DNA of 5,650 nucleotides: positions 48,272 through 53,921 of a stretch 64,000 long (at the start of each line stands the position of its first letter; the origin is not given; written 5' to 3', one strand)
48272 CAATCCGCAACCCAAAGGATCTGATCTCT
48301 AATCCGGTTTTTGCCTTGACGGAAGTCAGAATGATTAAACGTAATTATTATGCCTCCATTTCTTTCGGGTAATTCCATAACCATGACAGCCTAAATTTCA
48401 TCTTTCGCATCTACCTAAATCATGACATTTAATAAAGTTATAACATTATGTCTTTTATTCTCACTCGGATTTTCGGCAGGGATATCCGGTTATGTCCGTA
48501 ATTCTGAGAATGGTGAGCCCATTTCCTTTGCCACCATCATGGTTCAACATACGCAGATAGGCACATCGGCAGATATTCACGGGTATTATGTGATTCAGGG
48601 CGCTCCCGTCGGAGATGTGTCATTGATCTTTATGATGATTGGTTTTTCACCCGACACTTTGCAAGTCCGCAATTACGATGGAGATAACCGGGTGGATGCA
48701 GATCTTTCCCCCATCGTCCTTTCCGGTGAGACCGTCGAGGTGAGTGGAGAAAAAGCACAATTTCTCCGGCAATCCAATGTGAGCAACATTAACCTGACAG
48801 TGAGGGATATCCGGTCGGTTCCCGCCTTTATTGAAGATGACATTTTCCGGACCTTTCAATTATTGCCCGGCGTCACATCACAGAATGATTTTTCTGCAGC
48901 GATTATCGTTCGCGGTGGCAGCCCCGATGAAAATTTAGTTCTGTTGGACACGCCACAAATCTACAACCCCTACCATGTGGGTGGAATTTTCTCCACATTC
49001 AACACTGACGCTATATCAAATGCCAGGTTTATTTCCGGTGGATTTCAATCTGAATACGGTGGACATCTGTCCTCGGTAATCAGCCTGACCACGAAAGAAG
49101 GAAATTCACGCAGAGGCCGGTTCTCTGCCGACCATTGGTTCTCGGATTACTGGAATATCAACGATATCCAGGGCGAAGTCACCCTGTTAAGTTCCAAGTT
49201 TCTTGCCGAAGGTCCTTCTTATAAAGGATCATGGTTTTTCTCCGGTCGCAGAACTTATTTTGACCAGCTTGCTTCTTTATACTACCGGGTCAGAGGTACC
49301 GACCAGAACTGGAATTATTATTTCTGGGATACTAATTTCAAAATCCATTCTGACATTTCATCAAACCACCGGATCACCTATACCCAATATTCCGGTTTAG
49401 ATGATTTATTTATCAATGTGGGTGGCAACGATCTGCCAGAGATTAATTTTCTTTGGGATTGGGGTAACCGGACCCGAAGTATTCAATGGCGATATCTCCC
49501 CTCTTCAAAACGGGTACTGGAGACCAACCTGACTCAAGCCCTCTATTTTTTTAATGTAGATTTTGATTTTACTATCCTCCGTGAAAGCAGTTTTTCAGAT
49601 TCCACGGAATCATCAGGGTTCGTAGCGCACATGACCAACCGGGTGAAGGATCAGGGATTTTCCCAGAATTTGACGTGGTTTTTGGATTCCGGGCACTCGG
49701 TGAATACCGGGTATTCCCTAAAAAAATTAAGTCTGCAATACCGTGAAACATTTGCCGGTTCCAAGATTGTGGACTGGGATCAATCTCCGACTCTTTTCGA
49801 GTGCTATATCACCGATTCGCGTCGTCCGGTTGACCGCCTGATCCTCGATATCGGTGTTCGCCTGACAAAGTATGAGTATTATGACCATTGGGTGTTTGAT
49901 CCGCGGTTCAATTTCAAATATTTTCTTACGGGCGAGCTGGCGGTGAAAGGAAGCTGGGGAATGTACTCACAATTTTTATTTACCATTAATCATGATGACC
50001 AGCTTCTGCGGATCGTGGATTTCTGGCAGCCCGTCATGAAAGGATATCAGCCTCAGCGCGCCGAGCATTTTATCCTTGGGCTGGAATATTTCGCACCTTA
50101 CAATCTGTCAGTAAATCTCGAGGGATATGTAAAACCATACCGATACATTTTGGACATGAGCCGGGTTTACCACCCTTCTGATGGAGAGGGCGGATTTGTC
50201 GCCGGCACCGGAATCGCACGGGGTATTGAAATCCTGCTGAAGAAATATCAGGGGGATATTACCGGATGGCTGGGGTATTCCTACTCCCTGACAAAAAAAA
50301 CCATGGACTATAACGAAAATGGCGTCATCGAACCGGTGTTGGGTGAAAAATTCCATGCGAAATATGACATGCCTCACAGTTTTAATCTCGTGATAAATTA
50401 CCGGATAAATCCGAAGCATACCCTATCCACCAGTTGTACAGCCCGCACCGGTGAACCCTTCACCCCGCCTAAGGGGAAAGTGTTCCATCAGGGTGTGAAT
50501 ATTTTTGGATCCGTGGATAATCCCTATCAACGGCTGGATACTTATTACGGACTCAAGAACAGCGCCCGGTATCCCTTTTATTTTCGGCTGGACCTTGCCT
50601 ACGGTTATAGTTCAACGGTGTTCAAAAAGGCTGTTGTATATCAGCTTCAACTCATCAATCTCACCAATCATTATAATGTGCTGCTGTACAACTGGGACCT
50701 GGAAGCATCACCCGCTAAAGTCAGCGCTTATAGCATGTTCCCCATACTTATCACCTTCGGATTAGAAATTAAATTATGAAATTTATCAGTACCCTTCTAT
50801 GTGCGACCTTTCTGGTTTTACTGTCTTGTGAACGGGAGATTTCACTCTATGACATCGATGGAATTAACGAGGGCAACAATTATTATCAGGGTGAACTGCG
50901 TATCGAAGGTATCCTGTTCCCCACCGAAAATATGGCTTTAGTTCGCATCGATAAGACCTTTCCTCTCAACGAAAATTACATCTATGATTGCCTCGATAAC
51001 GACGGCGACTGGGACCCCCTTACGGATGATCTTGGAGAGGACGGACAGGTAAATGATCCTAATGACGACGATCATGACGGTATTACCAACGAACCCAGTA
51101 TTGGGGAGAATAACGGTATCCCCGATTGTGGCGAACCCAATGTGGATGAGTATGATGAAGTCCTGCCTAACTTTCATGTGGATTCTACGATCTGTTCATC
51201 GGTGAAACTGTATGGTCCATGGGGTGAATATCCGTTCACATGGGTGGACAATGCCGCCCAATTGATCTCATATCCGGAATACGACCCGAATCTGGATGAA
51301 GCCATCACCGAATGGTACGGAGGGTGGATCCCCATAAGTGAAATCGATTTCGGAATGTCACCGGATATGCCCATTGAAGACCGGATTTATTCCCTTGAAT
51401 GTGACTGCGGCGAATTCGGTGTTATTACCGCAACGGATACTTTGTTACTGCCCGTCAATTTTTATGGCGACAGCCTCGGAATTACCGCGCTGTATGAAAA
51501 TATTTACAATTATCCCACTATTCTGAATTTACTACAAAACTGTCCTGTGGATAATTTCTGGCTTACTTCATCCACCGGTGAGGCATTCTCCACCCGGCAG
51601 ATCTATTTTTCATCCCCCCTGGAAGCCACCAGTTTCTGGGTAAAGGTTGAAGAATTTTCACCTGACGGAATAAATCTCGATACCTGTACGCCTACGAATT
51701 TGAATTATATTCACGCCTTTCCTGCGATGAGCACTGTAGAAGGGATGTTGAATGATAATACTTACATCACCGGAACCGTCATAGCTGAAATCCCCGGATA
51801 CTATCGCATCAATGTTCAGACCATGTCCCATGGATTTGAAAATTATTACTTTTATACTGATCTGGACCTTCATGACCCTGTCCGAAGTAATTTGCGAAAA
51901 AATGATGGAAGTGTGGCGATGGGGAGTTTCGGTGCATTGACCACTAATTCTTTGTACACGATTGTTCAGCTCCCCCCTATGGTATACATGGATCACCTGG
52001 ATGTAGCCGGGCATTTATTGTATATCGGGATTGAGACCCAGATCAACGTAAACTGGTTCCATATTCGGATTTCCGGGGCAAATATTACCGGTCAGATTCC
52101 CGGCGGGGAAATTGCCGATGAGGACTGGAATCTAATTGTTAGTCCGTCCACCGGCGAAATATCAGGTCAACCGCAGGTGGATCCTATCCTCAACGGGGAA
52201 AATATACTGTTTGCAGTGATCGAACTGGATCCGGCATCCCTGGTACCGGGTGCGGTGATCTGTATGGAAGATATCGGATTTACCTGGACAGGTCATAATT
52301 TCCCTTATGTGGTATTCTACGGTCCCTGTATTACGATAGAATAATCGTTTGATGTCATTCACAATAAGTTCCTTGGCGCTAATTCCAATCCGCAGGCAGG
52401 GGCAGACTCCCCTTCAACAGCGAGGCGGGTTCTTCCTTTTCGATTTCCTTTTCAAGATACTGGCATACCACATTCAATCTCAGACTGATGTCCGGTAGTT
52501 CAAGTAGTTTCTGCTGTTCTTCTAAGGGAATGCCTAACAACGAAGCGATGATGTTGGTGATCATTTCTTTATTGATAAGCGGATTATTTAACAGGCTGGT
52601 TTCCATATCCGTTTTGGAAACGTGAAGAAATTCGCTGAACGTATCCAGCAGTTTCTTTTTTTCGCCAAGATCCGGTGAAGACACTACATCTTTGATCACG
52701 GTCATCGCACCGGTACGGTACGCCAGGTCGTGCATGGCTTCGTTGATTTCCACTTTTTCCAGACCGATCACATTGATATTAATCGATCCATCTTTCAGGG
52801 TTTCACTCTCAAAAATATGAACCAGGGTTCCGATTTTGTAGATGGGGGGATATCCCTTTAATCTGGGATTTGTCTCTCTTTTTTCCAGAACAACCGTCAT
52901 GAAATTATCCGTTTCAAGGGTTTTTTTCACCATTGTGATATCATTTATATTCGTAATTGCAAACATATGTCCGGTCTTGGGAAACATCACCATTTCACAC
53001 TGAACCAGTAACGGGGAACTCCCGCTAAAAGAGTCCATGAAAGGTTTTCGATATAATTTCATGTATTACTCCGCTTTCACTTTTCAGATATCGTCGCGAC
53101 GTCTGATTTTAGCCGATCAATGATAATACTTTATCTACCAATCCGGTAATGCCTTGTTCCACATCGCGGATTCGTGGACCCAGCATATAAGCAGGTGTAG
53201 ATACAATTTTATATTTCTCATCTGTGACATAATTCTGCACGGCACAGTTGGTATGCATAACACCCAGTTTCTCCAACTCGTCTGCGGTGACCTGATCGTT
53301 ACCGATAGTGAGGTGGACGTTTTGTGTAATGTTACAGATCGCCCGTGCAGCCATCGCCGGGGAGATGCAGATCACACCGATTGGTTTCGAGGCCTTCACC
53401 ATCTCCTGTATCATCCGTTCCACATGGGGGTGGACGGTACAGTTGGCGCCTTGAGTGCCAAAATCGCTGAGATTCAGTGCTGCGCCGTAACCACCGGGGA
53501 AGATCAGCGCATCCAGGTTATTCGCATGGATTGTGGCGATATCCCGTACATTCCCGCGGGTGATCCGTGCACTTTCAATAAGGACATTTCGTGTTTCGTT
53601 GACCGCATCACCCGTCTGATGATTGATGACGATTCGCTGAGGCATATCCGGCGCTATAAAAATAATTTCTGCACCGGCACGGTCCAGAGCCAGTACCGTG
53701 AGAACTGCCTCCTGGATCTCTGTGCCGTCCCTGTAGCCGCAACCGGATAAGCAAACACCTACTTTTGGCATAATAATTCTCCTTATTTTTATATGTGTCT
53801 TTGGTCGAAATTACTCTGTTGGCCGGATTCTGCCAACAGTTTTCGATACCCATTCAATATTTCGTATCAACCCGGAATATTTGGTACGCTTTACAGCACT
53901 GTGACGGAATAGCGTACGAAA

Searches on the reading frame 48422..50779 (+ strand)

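Call 69: search_protein_families(library=pfam, proteins=[window:48422-50779:+], max_evalue=0.001)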
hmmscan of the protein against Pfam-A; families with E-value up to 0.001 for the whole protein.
window:48422-50779:+ (785 aa): 3 families
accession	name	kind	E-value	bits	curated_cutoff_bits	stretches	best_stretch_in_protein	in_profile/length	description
PF13715.12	CarbopepD_reg_2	-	2.2e-13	50.5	32.2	1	21-87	1-67/88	CarboxypepD_reg-like domain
PF13620.12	CarboxypepD_reg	-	6.3e-10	39.7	32.3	1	21-94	2-80/82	Carboxypeptidase regulatory-like domain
PF07715.20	Plug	-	0.0002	22.2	23.9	1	143-214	27-101/107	TonB-dependent Receptor Plug Domain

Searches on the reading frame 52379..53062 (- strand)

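Call 69: search_protein_families(library=pfam, proteins=[window:52379-53062:-], max_evalue=0.001)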
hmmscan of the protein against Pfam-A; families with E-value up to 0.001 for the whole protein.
window:52379-53062:- (227 aa): 1 family
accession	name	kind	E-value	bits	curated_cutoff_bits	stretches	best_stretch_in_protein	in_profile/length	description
PF02190.22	LON_substr_bdg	-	3.1e-19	70.1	28.7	1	17-205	3-200/200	ATP-dependent protease La (LON) substrate-binding domain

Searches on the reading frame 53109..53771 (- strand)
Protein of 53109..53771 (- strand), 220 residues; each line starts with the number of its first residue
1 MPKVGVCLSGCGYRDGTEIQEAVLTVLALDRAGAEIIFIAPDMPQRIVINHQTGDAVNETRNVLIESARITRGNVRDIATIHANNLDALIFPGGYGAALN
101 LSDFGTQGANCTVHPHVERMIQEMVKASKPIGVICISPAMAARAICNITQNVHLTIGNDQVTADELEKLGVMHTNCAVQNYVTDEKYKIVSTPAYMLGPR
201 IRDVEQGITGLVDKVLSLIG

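Call 69: search_protein_families(library=pfam, proteins=[window:53109-53771:-], max_evalue=0.001)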
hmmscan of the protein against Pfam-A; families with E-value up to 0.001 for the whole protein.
window:53109-53771:- (220 aa): 1 family
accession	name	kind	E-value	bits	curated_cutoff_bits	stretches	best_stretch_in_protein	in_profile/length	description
PF01965.30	DJ-1_PfpI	-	0.00015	22.1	26.6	1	15-144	9-110/165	DJ-1/PfpI family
